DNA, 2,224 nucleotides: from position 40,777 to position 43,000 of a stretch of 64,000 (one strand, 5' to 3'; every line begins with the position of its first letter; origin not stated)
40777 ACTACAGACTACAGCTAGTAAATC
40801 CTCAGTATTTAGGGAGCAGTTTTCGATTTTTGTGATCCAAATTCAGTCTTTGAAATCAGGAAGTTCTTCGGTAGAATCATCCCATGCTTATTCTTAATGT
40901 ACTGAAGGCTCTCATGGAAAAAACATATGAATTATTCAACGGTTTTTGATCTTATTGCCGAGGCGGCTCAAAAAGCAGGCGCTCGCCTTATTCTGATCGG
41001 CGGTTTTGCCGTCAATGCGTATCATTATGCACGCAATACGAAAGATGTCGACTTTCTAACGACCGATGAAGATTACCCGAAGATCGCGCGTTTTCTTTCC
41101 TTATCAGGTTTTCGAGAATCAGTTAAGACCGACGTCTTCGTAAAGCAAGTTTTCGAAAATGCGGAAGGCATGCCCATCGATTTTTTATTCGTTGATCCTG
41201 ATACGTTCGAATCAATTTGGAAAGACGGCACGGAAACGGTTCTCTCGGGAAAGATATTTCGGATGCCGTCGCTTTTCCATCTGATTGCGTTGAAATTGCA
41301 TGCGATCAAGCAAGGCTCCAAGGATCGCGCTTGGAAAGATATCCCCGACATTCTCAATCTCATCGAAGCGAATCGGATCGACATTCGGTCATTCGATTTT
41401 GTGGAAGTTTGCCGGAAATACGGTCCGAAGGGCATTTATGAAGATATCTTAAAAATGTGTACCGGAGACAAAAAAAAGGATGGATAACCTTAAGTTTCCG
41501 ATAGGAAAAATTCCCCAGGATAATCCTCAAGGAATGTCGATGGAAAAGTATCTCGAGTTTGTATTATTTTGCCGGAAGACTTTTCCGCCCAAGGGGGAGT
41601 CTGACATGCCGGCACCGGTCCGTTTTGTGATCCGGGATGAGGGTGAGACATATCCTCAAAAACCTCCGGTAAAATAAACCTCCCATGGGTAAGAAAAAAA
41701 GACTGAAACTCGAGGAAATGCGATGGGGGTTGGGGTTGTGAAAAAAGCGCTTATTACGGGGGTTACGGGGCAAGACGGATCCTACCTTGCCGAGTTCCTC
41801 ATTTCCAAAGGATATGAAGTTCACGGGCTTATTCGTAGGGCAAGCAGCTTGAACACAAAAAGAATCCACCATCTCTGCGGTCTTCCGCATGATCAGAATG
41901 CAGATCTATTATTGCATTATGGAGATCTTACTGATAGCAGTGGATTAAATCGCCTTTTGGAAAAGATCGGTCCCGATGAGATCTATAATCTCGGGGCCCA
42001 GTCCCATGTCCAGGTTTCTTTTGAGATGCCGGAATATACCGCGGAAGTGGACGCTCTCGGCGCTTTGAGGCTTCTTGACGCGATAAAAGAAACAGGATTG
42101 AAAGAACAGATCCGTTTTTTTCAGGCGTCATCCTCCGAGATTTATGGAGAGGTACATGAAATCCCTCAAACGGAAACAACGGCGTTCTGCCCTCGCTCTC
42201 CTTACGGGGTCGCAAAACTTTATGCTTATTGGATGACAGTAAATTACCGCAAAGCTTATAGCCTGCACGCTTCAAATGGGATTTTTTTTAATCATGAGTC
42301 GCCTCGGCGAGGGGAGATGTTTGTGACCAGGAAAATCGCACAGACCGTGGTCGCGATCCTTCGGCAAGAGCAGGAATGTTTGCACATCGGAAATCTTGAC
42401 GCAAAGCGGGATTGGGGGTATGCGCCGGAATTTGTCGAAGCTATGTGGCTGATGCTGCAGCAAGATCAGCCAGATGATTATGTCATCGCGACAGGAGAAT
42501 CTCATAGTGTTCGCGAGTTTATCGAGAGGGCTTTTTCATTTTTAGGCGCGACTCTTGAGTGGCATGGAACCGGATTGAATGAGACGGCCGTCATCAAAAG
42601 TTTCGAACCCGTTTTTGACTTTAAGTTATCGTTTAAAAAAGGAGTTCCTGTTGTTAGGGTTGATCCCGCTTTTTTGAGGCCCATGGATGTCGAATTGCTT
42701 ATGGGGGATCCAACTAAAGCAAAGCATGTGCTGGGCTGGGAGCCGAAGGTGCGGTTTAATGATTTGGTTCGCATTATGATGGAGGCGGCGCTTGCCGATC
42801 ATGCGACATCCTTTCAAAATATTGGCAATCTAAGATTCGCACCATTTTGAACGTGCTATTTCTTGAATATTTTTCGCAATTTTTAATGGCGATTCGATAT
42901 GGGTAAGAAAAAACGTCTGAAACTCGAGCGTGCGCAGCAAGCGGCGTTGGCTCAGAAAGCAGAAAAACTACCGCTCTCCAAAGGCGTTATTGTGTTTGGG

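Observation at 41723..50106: Translationally coupled 8-gene sugar-modification operon with tandem paralogous B12-radical-SAM enzymes directly downstream of the giant gene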

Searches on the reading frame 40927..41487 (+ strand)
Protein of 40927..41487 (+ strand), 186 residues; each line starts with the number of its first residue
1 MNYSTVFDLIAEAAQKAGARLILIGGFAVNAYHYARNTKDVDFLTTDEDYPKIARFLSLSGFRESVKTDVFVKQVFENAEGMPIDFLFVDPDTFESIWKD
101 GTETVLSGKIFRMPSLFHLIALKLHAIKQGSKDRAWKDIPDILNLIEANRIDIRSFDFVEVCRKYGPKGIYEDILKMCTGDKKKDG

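Call 4: search_protein_families(library=pfam, proteins=[window:40927-41487:+], max_evalue=0.01)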
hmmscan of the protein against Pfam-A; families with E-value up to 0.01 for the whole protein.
window:40927-41487:+ (186 aa): 4 families
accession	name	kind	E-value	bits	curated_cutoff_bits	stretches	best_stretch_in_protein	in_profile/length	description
PF08843.17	AbiEii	-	8.9e-08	32.8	22.5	1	14-166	8-186/238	Nucleotidyl transferase AbiEii toxin, Type IV TA system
PF14907.12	NTP_transf_5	-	8.1e-07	29.3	31.2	1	9-178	62-244/249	Uncharacterised nucleotidyltransferase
PF10706.15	Aminoglyc_resit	-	0.00035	21.2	21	1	10-88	5-84/149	Aminoglycoside-2''-adenylyltransferase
PF19502.5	DUF6036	-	0.0012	19.1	23.6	1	10-174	7-152/164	Nucleotidyltransferase of unknown function (DUF6036)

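Call 5: search_protein_families(library=ncbifam, proteins=[window:40927-41487:+], max_evalue=0.01)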
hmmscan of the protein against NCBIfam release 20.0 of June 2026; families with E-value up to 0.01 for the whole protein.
window:40927-41487:+ (186 aa): 0 families

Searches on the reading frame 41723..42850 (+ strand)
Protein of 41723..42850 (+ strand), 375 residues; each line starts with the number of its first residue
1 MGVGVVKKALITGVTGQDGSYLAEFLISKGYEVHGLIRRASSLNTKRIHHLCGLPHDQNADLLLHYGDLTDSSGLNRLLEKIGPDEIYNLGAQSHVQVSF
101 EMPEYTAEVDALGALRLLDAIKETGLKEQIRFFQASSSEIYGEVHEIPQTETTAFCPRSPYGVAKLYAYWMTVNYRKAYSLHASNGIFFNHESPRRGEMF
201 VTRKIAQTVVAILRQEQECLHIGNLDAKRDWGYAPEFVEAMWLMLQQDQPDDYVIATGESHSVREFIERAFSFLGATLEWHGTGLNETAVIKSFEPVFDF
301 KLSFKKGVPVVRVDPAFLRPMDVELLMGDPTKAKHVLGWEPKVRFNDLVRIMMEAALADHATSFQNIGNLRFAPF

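Call 4: search_protein_families(library=pfam, proteins=[window:41723-42850:+], max_evalue=0.01)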
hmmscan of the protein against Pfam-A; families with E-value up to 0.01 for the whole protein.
window:41723-42850:+ (375 aa): 5 families
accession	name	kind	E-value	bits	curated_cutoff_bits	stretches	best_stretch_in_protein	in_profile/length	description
PF16363.11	GDP_Man_Dehyd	-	1.1e-142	475.8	27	1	10-352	1-332/332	GDP-mannose 4,6 dehydratase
PF01370.27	Epimerase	-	1.8e-70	237.5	20.9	1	9-256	1-240/240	NAD dependent epimerase/dehydratase family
PF04321.23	RmlD_sub_bind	-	4.5e-08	32.9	27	1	8-166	2-130/287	RmlD substrate binding domain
PF02719.21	Polysacc_synt_2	-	0.001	18.8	20.2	1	10-129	2-123/293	Polysaccharide biosynthesis protein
PF05368.20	NmrA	-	0.0024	17.9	27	1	7-127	3-100/298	NmrA-like family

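Call 5: search_protein_families(library=ncbifam, proteins=[window:41723-42850:+], max_evalue=0.01)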
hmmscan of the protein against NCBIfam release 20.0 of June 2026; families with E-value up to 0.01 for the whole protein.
window:41723-42850:+ (375 aa): 15 families
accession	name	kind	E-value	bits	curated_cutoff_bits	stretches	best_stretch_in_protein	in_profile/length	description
TIGR01472.1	gmd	equivalog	7.2e-162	538.4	415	1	7-357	1-339/342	GDP-mannose 4,6-dehydratase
TIGR04180.1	EDH_00030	hypoth_equivalog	8.4e-27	94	475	1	10-263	2-245/297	NAD-dependent 4,6-dehydratase LegB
TIGR01181.1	dTDP_gluc_dehyt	equivalog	4.1e-26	91.8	365.1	1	9-276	2-263/321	dTDP-glucose 4,6-dehydratase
TIGR01179.1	galE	equivalog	6.3e-22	77.8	262.3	1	9-190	2-175/332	UDP-glucose 4-epimerase GalE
TIGR02622.1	CDP_4_6_dhtase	equivalog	9.8e-21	74.2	278.45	1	7-183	5-176/352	CDP-glucose 4,6-dehydratase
NF007582.0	PRK10217.1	equivalog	2.9e-15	56.2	698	1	7-250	2-245/355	dTDP-glucose 4,6-dehydratase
NF007490.0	PRK10084.1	subfamily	8.5e-12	44.7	649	1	58-249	48-251/361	dTDP-glucose 4,6-dehydratase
NF007956.0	PRK10675.1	subfamily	5.2e-09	35.7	394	1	8-171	2-159/338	UDP-glucose 4-epimerase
NF011728.1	PRK15181.1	equivalog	2.5e-08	33.3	760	1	6-244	15-248/348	Vi polysaccharide biosynthesis UDP-N-acetylglucosaminuronic acid C-4 epimerase TviC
NF043036.1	ErythonDh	equivalog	3.3e-08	33.1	325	1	8-176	2-164/321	D-erythronate dehydrogenase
TIGR02197.1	heptose_epim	equivalog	0.00015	21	274.6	1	120-275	97-261/316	ADP-glyceromanno-heptose 6-epimerase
TIGR01214.1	rmlD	equivalog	0.00036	19.7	224.05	1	9-168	2-131/285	dTDP-4-dehydrorhamnose reductase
NF052578.1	StrlDmthSdmBMthl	equivalog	0.00068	19.5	600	1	9-178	3-151/328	sterol demethylase protein SdmB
TIGR03466.1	HpnA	hypoth_equivalog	0.00074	18.5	367.65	1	8-130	2-109/327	hopanoid-associated sugar epimerase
NF041015.1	UDPsulfquin_syn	equivalog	0.0017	17.4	575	1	8-131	2-138/384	UDP-sulfoquinovose synthase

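Call 76: find_homologous_proteins(query=window:41723-42850:+, max_evalue=1e-50)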
Query window:41723-42850:+ (375 aa): 8000 proteins with E <= 1e-50 among 8000 candidates; the best 120 are listed.
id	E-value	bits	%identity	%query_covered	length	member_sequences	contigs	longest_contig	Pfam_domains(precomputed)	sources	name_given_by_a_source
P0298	1.1e-253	859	100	100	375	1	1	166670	PF04321.24,PF16363.12,PF01370.28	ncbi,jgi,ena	-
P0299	5.4e-252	853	99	100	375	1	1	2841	PF04321.24,PF16363.12,PF01370.28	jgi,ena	-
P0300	1.6e-207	707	86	95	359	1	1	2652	PF04321.24,PF16363.12,PF01370.28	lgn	-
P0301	2.3e-166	572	69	94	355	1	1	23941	PF04321.24,PF16363.12,PF02719.22,PF01370.28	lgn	-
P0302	5.5e-166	570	70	93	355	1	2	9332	PF04321.24,PF16363.12,PF02719.22,PF01370.28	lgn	-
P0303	5.9e-164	564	70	94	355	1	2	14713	PF04321.24,PF16363.12,PF01370.28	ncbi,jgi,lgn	-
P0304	1.1e-162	559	69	94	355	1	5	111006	PF04321.24,PF16363.12,PF02719.22,PF01370.28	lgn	-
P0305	5.8e-154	531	65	94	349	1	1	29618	PF04321.24,PF16363.12,PF02719.22,PF01370.28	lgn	-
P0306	6.6e-154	531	67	94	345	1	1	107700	PF04321.24,PF16363.12,PF01370.28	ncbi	-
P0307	2.2e-153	529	68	94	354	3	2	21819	PF04321.24,PF16363.12,PF02719.22,PF05368.20,PF01370.28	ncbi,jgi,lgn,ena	-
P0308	4.2e-153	528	65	94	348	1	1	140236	PF04321.24,PF16363.12,PF02719.22,PF01370.28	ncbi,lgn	-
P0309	6.0e-153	527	66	94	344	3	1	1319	PF04321.24,PF16363.12,PF02719.22,PF01370.28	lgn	-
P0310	9.4e-153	527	64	98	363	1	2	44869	PF04321.24,PF16363.12,PF02719.22,PF01370.28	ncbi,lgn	-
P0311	1.5e-152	526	63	99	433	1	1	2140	PF04321.24,PF16363.12,PF02719.22,PF01370.28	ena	-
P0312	1.5e-152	526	66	93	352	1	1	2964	PF04321.24,PF16363.12,PF02719.22,PF01370.28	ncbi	-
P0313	3.8e-152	525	66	94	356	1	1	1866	PF04321.24,PF16363.12,PF02719.22,PF01370.28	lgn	-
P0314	1.3e-151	523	65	94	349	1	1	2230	PF04321.24,PF16363.12,PF02719.22,PF01370.28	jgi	jgi:GDPmannose 4,6-dehydratase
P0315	1.7e-151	523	66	94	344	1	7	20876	PF04321.24,PF16363.12,PF01370.28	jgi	jgi:GDPmannose 4,6-dehydratase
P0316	2.0e-151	522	66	93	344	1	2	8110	PF04321.24,PF16363.12,PF02719.22,PF01370.28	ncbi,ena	-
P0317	5.6e-151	521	66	94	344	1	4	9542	PF04321.24,PF16363.12,PF01370.28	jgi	-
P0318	8.0e-151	520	66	94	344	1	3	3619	PF04321.24,PF16363.12,PF02719.22,PF01370.28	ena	-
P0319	1.0e-150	520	64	95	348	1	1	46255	PF04321.24,PF16363.12,PF01370.28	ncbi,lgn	-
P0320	1.1e-150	520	65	94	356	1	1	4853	PF04321.24,PF16363.12,PF01370.28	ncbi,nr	ncbi:MAG: GDP-mannose 4,6-dehydratase [Candidatus Margulisbacteria bacterium]|nr:GDP-mannose 4,6-deh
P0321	1.3e-150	520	64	94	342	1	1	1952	PF04321.24,PF16363.12,PF02719.22,PF01370.28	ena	-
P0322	1.3e-150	520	65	94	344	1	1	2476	PF04321.24,PF16363.12,PF02719.22,PF01370.28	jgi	-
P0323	2.2e-150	519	65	94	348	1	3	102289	PF04321.24,PF16363.12,PF02719.22,PF01370.28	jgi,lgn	jgi:GDPmannose 4,6-dehydratase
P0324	2.3e-150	519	65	93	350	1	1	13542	PF04321.24,PF16363.12,PF02719.22,PF01370.28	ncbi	-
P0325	2.6e-150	519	66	94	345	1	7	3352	PF04321.24,PF16363.12,PF02719.22,PF01370.28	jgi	jgi:GDPmannose 4,6-dehydratase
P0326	2.8e-150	519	66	94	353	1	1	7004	PF04321.24,PF16363.12,PF02719.22,PF05368.20,PF01370.28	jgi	jgi:GDPmannose 4,6-dehydratase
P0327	3.1e-150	519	65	96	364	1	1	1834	PF04321.24,PF16363.12,PF02719.22,PF01370.28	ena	-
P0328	4.7e-150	518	66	94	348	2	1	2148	PF04321.24,PF16363.12,PF02719.22,PF01370.28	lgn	-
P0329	5.3e-150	518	66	93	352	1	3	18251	PF04321.24,PF16363.12,PF02719.22,PF01370.28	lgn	-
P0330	6.3e-150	518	67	93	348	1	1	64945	PF04321.24,PF16363.12,PF02719.22,PF01370.28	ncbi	-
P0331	8.6e-150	517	67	93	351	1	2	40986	PF04321.24,PF16363.12,PF01370.28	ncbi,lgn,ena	-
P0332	9.2e-150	517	64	94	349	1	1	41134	PF04321.24,PF16363.12,PF02719.22,PF01370.28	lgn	-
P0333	9.6e-150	517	63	95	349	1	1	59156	PF04321.24,PF16363.12,PF02719.22,PF01370.28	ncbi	-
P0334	1.1e-149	517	67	94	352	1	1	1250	PF04321.24,PF16363.12,PF01370.28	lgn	-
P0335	2.6e-149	516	66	94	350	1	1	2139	PF04321.24,PF16363.12,PF01370.28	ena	-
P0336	2.8e-149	515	66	93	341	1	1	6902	PF04321.24,PF16363.12,PF02719.22,PF01370.28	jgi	jgi:GDPmannose 4,6-dehydratase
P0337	2.8e-149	515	65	93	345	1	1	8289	PF04321.24,PF16363.12,PF02719.22,PF01370.28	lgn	-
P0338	2.9e-149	515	66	94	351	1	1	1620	PF04321.24,PF16363.12,PF02719.22,PF01370.28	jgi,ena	-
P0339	3.0e-149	515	66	94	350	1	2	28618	PF04321.24,PF16363.12,PF01370.28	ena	-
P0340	4.2e-149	515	66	94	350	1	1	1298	PF04321.24,PF16363.12,PF02719.22,PF01370.28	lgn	-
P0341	5.0e-149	515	66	93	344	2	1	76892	PF04321.24,PF16363.12,PF02719.22,PF01370.28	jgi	-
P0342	5.2e-149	515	65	93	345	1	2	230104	PF04321.24,PF16363.12,PF02719.22,PF01370.28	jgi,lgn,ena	jgi:GDPmannose 4,6-dehydratase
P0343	5.2e-149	515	65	93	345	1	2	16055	PF04321.24,PF16363.12,PF02719.22,PF01370.28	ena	-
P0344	5.6e-149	514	66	93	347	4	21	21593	PF04321.24,PF16363.12,PF02719.22,PF01370.28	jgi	jgi:GDPmannose 4,6-dehydratase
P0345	6.3e-149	514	65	94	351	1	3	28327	PF04321.24,PF16363.12,PF01370.28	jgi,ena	-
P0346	6.5e-149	514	66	94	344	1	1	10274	PF04321.24,PF16363.12,PF02719.22,PF01370.28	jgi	jgi:GDPmannose 4,6-dehydratase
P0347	6.8e-149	514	66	94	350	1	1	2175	PF04321.24,PF16363.12,PF02719.22,PF01370.28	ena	-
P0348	6.9e-149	514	65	94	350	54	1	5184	PF04321.24,PF16363.12,PF01370.28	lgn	-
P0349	8.1e-149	514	62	97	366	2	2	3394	PF04321.24,PF16363.12,PF02719.22,PF01370.28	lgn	-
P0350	8.3e-149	514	64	93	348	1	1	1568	PF04321.24,PF16363.12,PF02719.22,PF01370.28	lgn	-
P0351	8.6e-149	514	65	94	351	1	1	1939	PF04321.24,PF16363.12,PF01370.28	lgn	-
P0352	9.0e-149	514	63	94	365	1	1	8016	PF04321.24,PF16363.12,PF01370.28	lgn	-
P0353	9.2e-149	514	65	93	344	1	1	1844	PF04321.24,PF16363.12,PF02719.22,PF01370.28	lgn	-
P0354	1.1e-148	513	66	93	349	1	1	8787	PF04321.24,PF16363.12,PF02719.22,PF01370.28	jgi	jgi:GDPmannose 4,6-dehydratase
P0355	1.3e-148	513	66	94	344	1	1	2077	PF04321.24,PF16363.12,PF02719.22,PF01370.28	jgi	jgi:GDPmannose 4,6-dehydratase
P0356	1.5e-148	513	66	94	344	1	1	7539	PF04321.24,PF16363.12,PF01370.28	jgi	jgi:GDPmannose 4,6-dehydratase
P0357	1.6e-148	513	65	94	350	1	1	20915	PF04321.24,PF16363.12,PF01370.28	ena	-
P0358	1.7e-148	513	66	94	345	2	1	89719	PF04321.24,PF16363.12,PF01370.28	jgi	jgi:GDPmannose 4,6-dehydratase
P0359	1.7e-148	513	65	93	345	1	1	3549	PF04321.24,PF16363.12,PF02719.22,PF01370.28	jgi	jgi:GDPmannose 4,6-dehydratase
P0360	1.9e-148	513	65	93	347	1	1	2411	PF04321.24,PF16363.12,PF01370.28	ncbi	-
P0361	2.0e-148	513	65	93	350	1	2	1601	PF04321.24,PF16363.12,PF02719.22,PF01370.28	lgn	-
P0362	2.0e-148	513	65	93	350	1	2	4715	PF04321.24,PF16363.12,PF02719.22,PF01370.28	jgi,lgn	jgi:GDPmannose 4,6-dehydratase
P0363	2.0e-148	513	65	94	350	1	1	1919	PF04321.24,PF16363.12,PF02719.22,PF01370.28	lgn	-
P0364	2.1e-148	513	66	93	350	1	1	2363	PF04321.24,PF16363.12,PF02719.22,PF01370.28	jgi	jgi:GDPmannose 4,6-dehydratase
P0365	2.1e-148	512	65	93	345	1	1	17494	PF04321.24,PF16363.12,PF02719.22,PF01370.28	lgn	-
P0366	2.2e-148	512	66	94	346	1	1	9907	PF04321.24,PF16363.12,PF02719.22,PF05368.20,PF01370.28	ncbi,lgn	-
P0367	2.2e-148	512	66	94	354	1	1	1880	PF04321.24,PF16363.12,PF02719.22,PF01370.28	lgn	-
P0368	2.2e-148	512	64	97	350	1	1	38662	PF04321.24,PF16363.12,PF02719.22,PF01370.28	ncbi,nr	ncbi:MAG: GDP-mannose 4,6-dehydratase [Victivallaceae bacterium]|nr:GDP-mannose 4,6-dehydratase [Vic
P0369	2.4e-148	512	66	93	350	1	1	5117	PF04321.24,PF16363.12,PF02719.22,PF01370.28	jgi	jgi:GDPmannose 4,6-dehydratase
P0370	2.6e-148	512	65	93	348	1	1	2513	PF04321.24,PF16363.12,PF02719.22,PF01370.28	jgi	-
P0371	2.7e-148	512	65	93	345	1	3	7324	PF04321.24,PF16363.12,PF02719.22,PF01370.28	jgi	jgi:GDPmannose 4,6-dehydratase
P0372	3.0e-148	512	63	95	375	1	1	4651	PF04321.24,PF16363.12,PF02719.22,PF01370.28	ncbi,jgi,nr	ncbi:MAG: GDP-mannose 4,6-dehydratase [FCB group bacterium]|nr:GDP-mannose 4,6-dehydratase [FCB grou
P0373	3.1e-148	512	65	93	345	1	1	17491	PF04321.24,PF16363.12,PF02719.22,PF01370.28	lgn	-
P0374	3.6e-148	512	65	94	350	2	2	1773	PF04321.24,PF16363.12,PF01370.28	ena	-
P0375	3.6e-148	512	64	93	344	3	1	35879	PF04321.24,PF16363.12,PF02719.22,PF01370.28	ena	-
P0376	3.6e-148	512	65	93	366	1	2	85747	PF04321.24,PF16363.12,PF02719.22,PF01370.28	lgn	-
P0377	3.8e-148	512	65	93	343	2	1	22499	PF04321.24,PF16363.12,PF02719.22,PF01370.28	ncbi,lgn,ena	-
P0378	4.3e-148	511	65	94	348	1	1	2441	PF04321.24,PF16363.12,PF01370.28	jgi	-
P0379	5.1e-148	511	66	94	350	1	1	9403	PF04321.24,PF16363.12,PF01370.28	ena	-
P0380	5.3e-148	511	64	93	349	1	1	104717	PF04321.24,PF16363.12,PF01370.28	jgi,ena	-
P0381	5.3e-148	511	66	94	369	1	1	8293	PF04321.24,PF16363.12,PF02719.22,PF05368.20,PF01370.28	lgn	-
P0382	5.4e-148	511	65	93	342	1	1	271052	PF04321.24,PF16363.12,PF01370.28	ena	-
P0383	6.5e-148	511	66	93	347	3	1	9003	PF04321.24,PF16363.12,PF02719.22,PF01370.28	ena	-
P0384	6.8e-148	511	64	93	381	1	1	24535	PF04321.24,PF16363.12,PF02719.22,PF01370.28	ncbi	-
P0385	7.9e-148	511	65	94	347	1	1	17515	PF04321.24,PF16363.12,PF02719.22,PF01370.28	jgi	jgi:GDPmannose 4,6-dehydratase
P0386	8.8e-148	510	65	94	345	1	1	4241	PF04321.24,PF16363.12,PF01370.28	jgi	jgi:GDPmannose 4,6-dehydratase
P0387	9.0e-148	510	66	94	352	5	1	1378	PF04321.24,PF16363.12,PF01370.28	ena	-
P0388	9.3e-148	510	66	93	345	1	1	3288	PF04321.24,PF16363.12,PF02719.22,PF01370.28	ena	-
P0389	9.7e-148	510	64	94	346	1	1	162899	PF04321.24,PF16363.12,PF02719.22,PF01370.28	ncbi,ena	-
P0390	1.0e-147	510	65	94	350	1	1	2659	PF04321.24,PF16363.12,PF01370.28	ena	-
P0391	1.0e-147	510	64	94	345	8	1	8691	PF04321.24,PF16363.12,PF02719.22,PF01370.28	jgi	-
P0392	1.0e-147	510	64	94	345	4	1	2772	PF04321.24,PF16363.12,PF02719.22,PF01370.28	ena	-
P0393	1.1e-147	510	65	94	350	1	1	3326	PF04321.24,PF16363.12,PF01370.28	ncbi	-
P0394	1.4e-147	510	65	94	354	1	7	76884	PF04321.24,PF16363.12,PF02719.22,PF01370.28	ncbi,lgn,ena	-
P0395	1.5e-147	510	65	94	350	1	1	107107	PF04321.24,PF16363.12,PF01370.28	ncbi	-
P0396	1.6e-147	510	66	94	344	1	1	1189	PF04321.24,PF16363.12,PF02719.22,PF01370.28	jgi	-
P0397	1.8e-147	509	66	93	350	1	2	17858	PF04321.24,PF16363.12,PF02719.22,PF01370.28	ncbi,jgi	-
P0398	1.8e-147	509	65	94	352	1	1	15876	PF04321.24,PF16363.12,PF02719.22,PF01370.28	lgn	-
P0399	1.9e-147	509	67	93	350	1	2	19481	PF04321.24,PF16363.12,PF02719.22,PF01370.28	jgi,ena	-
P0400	2.0e-147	509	64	96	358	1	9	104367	PF04321.24,PF16363.12,PF02719.22,PF01370.28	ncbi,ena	-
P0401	2.1e-147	509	64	93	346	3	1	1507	PF04321.24,PF16363.12,PF02719.22,PF01370.28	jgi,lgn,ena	-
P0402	2.1e-147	509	65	94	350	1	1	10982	PF04321.24,PF16363.12,PF02719.22,PF01370.28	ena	-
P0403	2.2e-147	509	63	94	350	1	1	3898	PF04321.24,PF16363.12,PF02719.22,PF01370.28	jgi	jgi:GDPmannose 4,6-dehydratase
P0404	2.2e-147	509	64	93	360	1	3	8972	PF04321.24,PF16363.12,PF02719.22,PF01370.28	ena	-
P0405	2.3e-147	509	65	93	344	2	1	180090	PF04321.24,PF16363.12,PF01370.28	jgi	jgi:GDPmannose 4,6-dehydratase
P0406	2.5e-147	509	64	93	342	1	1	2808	PF04321.24,PF16363.12,PF02719.22,PF01370.28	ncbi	-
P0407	2.6e-147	509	64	94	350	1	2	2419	PF04321.24,PF16363.12,PF02719.22,PF01370.28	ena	-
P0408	2.7e-147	509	66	93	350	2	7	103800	PF04321.24,PF16363.12,PF02719.22,PF01370.28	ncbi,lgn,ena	-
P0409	3.1e-147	509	65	94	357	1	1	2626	PF04321.24,PF16363.12,PF02719.22,PF01370.28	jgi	jgi:GDPmannose 4,6-dehydratase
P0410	3.6e-147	508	64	94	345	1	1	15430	PF04321.24,PF16363.12,PF01370.28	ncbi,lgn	-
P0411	3.8e-147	508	64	93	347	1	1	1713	PF04321.24,PF16363.12,PF02719.22,PF01370.28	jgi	jgi:GDPmannose 4,6-dehydratase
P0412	4.5e-147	508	64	94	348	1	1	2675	PF04321.24,PF16363.12,PF01370.28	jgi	jgi:GDPmannose 4,6-dehydratase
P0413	4.6e-147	508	65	93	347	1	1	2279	PF04321.24,PF16363.12,PF02719.22,PF01370.28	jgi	jgi:GDPmannose 4,6-dehydratase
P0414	4.7e-147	508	65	94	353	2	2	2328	PF04321.24,PF16363.12,PF02719.22,PF01370.28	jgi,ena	-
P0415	4.7e-147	508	65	93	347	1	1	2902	PF04321.24,PF16363.12,PF02719.22,PF01370.28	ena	-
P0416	4.9e-147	508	65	93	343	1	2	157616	PF04321.24,PF16363.12,PF01370.28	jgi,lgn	jgi:GDPmannose 4,6-dehydratase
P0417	5.9e-147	508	65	94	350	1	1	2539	PF04321.24,PF16363.12,PF01370.28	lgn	-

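Call 77: find_encoding_contigs(protein=P0300, flank=5000, max_places=2)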
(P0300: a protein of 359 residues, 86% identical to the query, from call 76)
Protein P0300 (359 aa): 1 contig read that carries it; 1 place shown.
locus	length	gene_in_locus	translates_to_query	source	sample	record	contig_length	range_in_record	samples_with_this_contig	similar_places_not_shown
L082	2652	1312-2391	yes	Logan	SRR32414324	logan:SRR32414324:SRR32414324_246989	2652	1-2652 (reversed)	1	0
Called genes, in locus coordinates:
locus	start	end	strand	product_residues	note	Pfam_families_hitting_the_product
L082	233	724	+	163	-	PF08843:AbiEii (weak)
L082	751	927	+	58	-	-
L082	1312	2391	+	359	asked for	PF01370:Epimerase, PF04321:RmlD_sub_bind, PF16363:GDP_Man_Dehyd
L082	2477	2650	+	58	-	?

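Call 78: find_encoding_contigs(protein=P0301, flank=8000, max_places=1)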
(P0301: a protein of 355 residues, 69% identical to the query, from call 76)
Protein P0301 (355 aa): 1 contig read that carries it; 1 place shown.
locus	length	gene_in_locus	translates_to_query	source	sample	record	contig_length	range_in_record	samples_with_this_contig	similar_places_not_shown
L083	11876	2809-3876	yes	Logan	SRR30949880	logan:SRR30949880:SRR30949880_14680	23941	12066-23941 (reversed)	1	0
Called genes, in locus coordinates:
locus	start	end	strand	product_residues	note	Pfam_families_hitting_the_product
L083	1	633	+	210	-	?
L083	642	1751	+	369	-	PF13524:Glyco_trans_1_2 (faint), PF13439:Glyco_transf_4, PF20706:GT4-conflict, PF00534:Glycos_transf_1, PF13692:Glyco_trans_1_4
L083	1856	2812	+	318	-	PF01370:Epimerase, PF02719:Polysacc_synt_2 (faint), PF04321:RmlD_sub_bind (weak), PF16363:GDP_Man_Dehyd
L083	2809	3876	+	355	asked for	PF01370:Epimerase, PF02719:Polysacc_synt_2 (weak), PF04321:RmlD_sub_bind, PF16363:GDP_Man_Dehyd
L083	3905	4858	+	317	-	PF01370:Epimerase, PF02719:Polysacc_synt_2 (faint), PF04321:RmlD_sub_bind (weak), PF16363:GDP_Man_Dehyd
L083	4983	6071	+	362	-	PF13439:Glyco_transf_4, PF00534:Glycos_transf_1, PF13692:Glyco_trans_1_4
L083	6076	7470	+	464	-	PF13727:CoA_binding_3, PF02397:Bac_transf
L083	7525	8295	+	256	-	PF00535:Glycos_transf_2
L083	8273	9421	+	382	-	PF01041:DegT_DnrJ_EryC1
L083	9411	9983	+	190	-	PF13419:HAD_2, PF00702:Hydrolase, PF08645:PNK3P, PF13242:Hydrolase_like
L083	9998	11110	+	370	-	PF06925:MGDG_synth, PF02350:Epimerase_2 (weak), PF04101:Glyco_tran_28_C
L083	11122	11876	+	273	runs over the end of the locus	PF03167:UDG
